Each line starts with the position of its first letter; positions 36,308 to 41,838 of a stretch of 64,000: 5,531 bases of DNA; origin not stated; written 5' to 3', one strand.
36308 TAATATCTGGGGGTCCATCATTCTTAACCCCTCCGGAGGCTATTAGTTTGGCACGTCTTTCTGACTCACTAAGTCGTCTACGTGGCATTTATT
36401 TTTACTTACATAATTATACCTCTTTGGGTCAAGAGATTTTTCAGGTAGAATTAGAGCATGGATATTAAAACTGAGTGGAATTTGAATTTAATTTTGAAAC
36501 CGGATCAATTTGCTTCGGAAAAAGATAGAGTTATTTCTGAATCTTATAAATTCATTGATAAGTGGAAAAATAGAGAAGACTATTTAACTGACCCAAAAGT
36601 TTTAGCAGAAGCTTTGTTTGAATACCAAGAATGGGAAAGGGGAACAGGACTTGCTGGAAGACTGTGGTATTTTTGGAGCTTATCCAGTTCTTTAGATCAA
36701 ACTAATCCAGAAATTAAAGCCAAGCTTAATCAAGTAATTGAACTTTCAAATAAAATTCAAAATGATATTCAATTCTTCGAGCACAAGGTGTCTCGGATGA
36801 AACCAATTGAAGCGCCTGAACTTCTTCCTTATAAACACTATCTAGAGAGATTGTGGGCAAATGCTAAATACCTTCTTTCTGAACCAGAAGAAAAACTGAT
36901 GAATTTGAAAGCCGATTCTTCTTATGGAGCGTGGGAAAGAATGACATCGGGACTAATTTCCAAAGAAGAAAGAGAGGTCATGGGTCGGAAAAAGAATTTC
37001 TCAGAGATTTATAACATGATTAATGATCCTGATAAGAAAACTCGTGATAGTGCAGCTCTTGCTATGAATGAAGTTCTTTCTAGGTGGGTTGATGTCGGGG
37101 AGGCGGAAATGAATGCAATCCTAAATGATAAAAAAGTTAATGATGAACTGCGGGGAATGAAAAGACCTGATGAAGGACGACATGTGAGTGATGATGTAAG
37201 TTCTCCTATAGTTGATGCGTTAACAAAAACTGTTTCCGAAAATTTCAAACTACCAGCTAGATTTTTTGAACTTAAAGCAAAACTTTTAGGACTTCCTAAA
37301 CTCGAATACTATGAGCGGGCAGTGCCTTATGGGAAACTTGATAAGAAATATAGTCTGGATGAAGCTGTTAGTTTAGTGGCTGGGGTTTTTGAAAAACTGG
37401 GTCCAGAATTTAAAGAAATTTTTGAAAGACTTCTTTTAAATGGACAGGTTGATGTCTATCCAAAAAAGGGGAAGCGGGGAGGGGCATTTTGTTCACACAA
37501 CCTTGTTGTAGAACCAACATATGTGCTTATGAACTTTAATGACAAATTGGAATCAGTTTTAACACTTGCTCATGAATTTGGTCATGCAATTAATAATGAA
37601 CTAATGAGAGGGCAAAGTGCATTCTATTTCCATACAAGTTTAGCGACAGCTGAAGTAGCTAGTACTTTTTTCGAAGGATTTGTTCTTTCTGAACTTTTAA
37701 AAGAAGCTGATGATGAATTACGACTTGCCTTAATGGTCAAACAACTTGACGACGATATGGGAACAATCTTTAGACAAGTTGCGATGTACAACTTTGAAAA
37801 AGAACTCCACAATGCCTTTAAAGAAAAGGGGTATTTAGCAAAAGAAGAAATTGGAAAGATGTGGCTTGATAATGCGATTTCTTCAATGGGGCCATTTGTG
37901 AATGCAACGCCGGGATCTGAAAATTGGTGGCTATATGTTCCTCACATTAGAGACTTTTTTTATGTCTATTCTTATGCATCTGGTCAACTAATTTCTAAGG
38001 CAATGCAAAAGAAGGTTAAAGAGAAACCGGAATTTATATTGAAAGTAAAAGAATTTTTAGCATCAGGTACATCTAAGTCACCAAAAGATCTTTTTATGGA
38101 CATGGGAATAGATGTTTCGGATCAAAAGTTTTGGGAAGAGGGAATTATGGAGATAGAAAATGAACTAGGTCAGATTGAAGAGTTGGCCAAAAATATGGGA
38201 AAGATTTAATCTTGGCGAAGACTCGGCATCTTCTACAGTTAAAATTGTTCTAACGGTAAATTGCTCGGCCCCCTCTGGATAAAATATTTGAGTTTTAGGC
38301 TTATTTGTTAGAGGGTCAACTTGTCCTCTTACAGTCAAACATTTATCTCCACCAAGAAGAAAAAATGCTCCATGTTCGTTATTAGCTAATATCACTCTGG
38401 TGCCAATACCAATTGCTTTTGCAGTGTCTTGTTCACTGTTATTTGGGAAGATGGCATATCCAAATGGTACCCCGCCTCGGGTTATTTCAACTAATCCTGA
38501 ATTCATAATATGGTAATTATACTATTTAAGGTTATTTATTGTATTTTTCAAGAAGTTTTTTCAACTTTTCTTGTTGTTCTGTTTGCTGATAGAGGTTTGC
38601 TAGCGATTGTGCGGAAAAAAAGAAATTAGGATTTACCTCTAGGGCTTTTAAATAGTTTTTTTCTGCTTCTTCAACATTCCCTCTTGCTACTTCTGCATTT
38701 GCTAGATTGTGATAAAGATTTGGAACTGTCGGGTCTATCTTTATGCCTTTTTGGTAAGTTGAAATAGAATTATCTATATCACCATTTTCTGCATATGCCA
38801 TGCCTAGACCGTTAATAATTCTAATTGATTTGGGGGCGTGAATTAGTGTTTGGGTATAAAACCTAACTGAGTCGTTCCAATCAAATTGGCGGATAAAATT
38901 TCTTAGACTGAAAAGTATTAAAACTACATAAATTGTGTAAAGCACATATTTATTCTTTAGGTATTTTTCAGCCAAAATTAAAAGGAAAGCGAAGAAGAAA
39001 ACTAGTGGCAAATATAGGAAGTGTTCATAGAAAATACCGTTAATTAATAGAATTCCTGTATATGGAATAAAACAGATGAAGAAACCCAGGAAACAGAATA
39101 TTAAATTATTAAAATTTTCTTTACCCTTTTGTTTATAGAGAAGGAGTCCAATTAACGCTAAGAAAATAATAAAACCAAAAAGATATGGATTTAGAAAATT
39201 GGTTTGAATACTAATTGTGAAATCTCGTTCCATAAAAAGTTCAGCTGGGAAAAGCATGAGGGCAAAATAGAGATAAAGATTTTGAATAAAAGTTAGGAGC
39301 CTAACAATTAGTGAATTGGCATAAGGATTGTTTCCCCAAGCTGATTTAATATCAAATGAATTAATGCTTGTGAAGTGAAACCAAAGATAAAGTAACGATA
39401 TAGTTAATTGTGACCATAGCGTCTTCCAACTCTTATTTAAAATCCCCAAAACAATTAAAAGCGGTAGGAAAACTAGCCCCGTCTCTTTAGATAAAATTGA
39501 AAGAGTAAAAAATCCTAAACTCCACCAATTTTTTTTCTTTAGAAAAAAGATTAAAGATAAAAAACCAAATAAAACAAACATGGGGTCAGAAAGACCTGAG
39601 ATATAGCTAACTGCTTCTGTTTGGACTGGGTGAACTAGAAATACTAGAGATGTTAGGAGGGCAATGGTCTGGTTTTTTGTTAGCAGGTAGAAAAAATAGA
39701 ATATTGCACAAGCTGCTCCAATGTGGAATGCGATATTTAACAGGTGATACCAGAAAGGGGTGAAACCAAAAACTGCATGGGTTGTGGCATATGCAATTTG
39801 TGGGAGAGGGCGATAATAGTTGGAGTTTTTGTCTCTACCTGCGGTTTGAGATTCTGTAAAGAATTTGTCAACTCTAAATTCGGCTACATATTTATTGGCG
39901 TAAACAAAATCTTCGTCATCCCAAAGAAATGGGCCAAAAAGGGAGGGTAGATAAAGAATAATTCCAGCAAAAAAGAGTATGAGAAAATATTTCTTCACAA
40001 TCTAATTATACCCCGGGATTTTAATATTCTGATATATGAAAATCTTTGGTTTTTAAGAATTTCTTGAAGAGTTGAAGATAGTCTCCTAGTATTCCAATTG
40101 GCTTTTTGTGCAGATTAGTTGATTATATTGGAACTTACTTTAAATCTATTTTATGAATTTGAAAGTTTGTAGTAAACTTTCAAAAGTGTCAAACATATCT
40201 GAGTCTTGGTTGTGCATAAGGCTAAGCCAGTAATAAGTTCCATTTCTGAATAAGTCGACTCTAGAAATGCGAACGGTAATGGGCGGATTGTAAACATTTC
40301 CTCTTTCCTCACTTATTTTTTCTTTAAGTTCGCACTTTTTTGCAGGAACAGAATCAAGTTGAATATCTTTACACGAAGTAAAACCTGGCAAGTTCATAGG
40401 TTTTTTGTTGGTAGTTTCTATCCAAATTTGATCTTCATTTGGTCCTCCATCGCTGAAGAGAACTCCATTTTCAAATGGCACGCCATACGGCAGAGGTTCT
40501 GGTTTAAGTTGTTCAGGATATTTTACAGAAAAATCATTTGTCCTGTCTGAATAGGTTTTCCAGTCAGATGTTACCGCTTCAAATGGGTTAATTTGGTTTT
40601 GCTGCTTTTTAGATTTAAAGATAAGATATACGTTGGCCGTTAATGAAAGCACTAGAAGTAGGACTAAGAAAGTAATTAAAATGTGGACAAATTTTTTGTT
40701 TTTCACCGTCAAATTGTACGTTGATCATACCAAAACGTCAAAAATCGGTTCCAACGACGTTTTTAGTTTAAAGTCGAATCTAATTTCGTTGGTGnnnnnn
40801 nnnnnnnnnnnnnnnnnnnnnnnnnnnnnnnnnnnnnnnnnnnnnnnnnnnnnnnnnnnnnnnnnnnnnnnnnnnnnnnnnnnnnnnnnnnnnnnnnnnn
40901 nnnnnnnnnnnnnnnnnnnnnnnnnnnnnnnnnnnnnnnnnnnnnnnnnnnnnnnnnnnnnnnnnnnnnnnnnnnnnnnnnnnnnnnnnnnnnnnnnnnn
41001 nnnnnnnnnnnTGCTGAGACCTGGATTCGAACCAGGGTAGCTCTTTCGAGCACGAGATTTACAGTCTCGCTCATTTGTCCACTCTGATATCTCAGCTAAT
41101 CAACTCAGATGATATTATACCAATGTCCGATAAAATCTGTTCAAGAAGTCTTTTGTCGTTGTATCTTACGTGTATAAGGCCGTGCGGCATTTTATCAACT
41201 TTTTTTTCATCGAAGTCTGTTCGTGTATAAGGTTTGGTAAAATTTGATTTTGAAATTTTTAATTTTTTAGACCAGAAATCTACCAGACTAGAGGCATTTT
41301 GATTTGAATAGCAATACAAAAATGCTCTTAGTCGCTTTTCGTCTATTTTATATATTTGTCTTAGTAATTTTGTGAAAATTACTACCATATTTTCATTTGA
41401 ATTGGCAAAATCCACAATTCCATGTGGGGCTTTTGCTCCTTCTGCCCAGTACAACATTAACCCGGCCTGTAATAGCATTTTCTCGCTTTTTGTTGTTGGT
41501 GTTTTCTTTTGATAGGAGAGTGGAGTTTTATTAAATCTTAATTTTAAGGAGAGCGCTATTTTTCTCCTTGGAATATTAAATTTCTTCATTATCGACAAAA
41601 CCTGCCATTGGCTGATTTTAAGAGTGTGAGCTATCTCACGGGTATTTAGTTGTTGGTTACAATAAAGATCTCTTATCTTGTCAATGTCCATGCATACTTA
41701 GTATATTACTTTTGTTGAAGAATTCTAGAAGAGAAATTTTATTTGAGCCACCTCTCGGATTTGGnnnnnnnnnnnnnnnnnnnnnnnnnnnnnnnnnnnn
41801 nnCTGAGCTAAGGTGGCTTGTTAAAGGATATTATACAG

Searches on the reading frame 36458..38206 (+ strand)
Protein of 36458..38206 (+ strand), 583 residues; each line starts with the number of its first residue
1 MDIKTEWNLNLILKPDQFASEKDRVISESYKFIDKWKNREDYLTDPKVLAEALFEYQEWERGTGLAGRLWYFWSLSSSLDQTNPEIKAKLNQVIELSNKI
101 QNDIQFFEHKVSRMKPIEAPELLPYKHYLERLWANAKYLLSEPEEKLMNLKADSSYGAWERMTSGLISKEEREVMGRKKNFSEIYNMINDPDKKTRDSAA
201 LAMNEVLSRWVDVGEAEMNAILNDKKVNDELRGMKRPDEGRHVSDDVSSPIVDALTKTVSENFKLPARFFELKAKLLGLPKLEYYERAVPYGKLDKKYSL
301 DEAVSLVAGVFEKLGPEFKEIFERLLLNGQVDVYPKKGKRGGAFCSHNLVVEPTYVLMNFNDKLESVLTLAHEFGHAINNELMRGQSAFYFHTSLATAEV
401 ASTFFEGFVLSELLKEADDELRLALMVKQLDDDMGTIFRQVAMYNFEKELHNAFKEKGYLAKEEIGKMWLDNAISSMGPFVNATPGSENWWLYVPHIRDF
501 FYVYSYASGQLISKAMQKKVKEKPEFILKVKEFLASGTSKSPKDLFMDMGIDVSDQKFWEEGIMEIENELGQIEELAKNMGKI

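Call 64: search_protein_families(library=pfam, proteins=[window:36458-38206:+], max_evalue=0.001)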
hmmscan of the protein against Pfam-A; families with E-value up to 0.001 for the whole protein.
window:36458-38206:+ (583 aa): 2 families
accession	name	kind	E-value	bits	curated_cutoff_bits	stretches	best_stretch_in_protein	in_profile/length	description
PF01432.26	Peptidase_M3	-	1.8e-32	113.8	27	1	187-563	2-455/457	Peptidase family M3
PF08439.15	Peptidase_M3_N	-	8.9e-11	42.3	25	1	118-163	15-61/70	Oligopeptidase F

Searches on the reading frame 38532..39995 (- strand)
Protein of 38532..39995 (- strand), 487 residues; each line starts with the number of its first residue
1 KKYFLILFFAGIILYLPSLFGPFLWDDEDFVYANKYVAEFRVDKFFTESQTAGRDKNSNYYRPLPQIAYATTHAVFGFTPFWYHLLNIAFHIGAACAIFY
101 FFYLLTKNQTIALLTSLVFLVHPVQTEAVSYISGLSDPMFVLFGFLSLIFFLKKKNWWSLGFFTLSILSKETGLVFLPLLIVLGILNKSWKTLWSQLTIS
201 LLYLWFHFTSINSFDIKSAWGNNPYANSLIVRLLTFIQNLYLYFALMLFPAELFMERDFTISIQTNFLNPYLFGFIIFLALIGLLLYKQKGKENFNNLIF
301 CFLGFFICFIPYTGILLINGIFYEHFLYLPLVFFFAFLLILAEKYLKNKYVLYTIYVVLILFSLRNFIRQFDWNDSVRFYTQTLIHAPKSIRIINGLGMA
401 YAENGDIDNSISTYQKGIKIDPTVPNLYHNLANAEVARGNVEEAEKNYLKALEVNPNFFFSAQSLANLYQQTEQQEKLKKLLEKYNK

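Call 64: search_protein_families(library=pfam, proteins=[window:38532-39995:-], max_evalue=0.001)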
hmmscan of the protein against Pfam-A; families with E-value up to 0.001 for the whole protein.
window:38532-39995:- (487 aa): 11 families
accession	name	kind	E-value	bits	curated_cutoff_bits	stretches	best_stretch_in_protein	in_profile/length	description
PF13431.12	TPR_17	-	7.5e-15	54.3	24.4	1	413-445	1-33/34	Tetratricopeptide repeat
PF00515.34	TPR_1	-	3.5e-13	49.2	27.8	2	426-458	2-34/34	Tetratricopeptide repeat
PF13414.12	TPR_11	-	3.7e-13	49.4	26.8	2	398-434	1-37/42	TPR repeat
PF07719.23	TPR_2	-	4.2e-13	48.7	27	1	426-457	2-33/34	Tetratricopeptide repeat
PF13181.12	TPR_8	-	6.8e-12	45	25.7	2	392-423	2-33/34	Tetratricopeptide repeat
PF13424.12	TPR_12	-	1.2e-07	32.3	30.1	0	425-455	3-33/77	Tetratricopeptide repeat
PF13428.12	TPR_14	-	2e-07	31.4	23.5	0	425-458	1-34/44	Tetratricopeptide repeat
PF14559.12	TPR_19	-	2.9e-06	28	25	1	402-457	2-57/68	Tetratricopeptide repeat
PF13176.12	TPR_7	-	2.9e-05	24.3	27.9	0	428-454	2-28/36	Tetratricopeptide repeat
PF13374.12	TPR_10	-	3e-05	24.3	27.5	0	428-454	5-31/42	Tetratricopeptide repeat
PF13432.12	TPR_16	-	5.9e-05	23.9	32.7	0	430-456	2-28/65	Tetratricopeptide repeat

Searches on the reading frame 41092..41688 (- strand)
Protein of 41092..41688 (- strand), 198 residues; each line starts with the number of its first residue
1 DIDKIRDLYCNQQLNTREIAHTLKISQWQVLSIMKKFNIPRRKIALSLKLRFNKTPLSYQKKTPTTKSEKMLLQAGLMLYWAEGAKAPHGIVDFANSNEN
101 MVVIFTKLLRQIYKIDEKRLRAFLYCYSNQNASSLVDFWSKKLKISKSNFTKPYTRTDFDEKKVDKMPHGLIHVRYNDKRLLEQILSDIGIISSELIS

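Call 65: search_protein_families(library=pfam, proteins=[window:41092-41688:-], max_evalue=0.001)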
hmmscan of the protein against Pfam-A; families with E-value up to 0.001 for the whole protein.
window:41092-41688:- (198 aa): 1 family
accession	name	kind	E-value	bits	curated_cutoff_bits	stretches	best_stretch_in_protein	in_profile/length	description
PF24209.2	DUF7431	-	0.00053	20.1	27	1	13-167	79-224/278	Domain of unknown function (DUF7431)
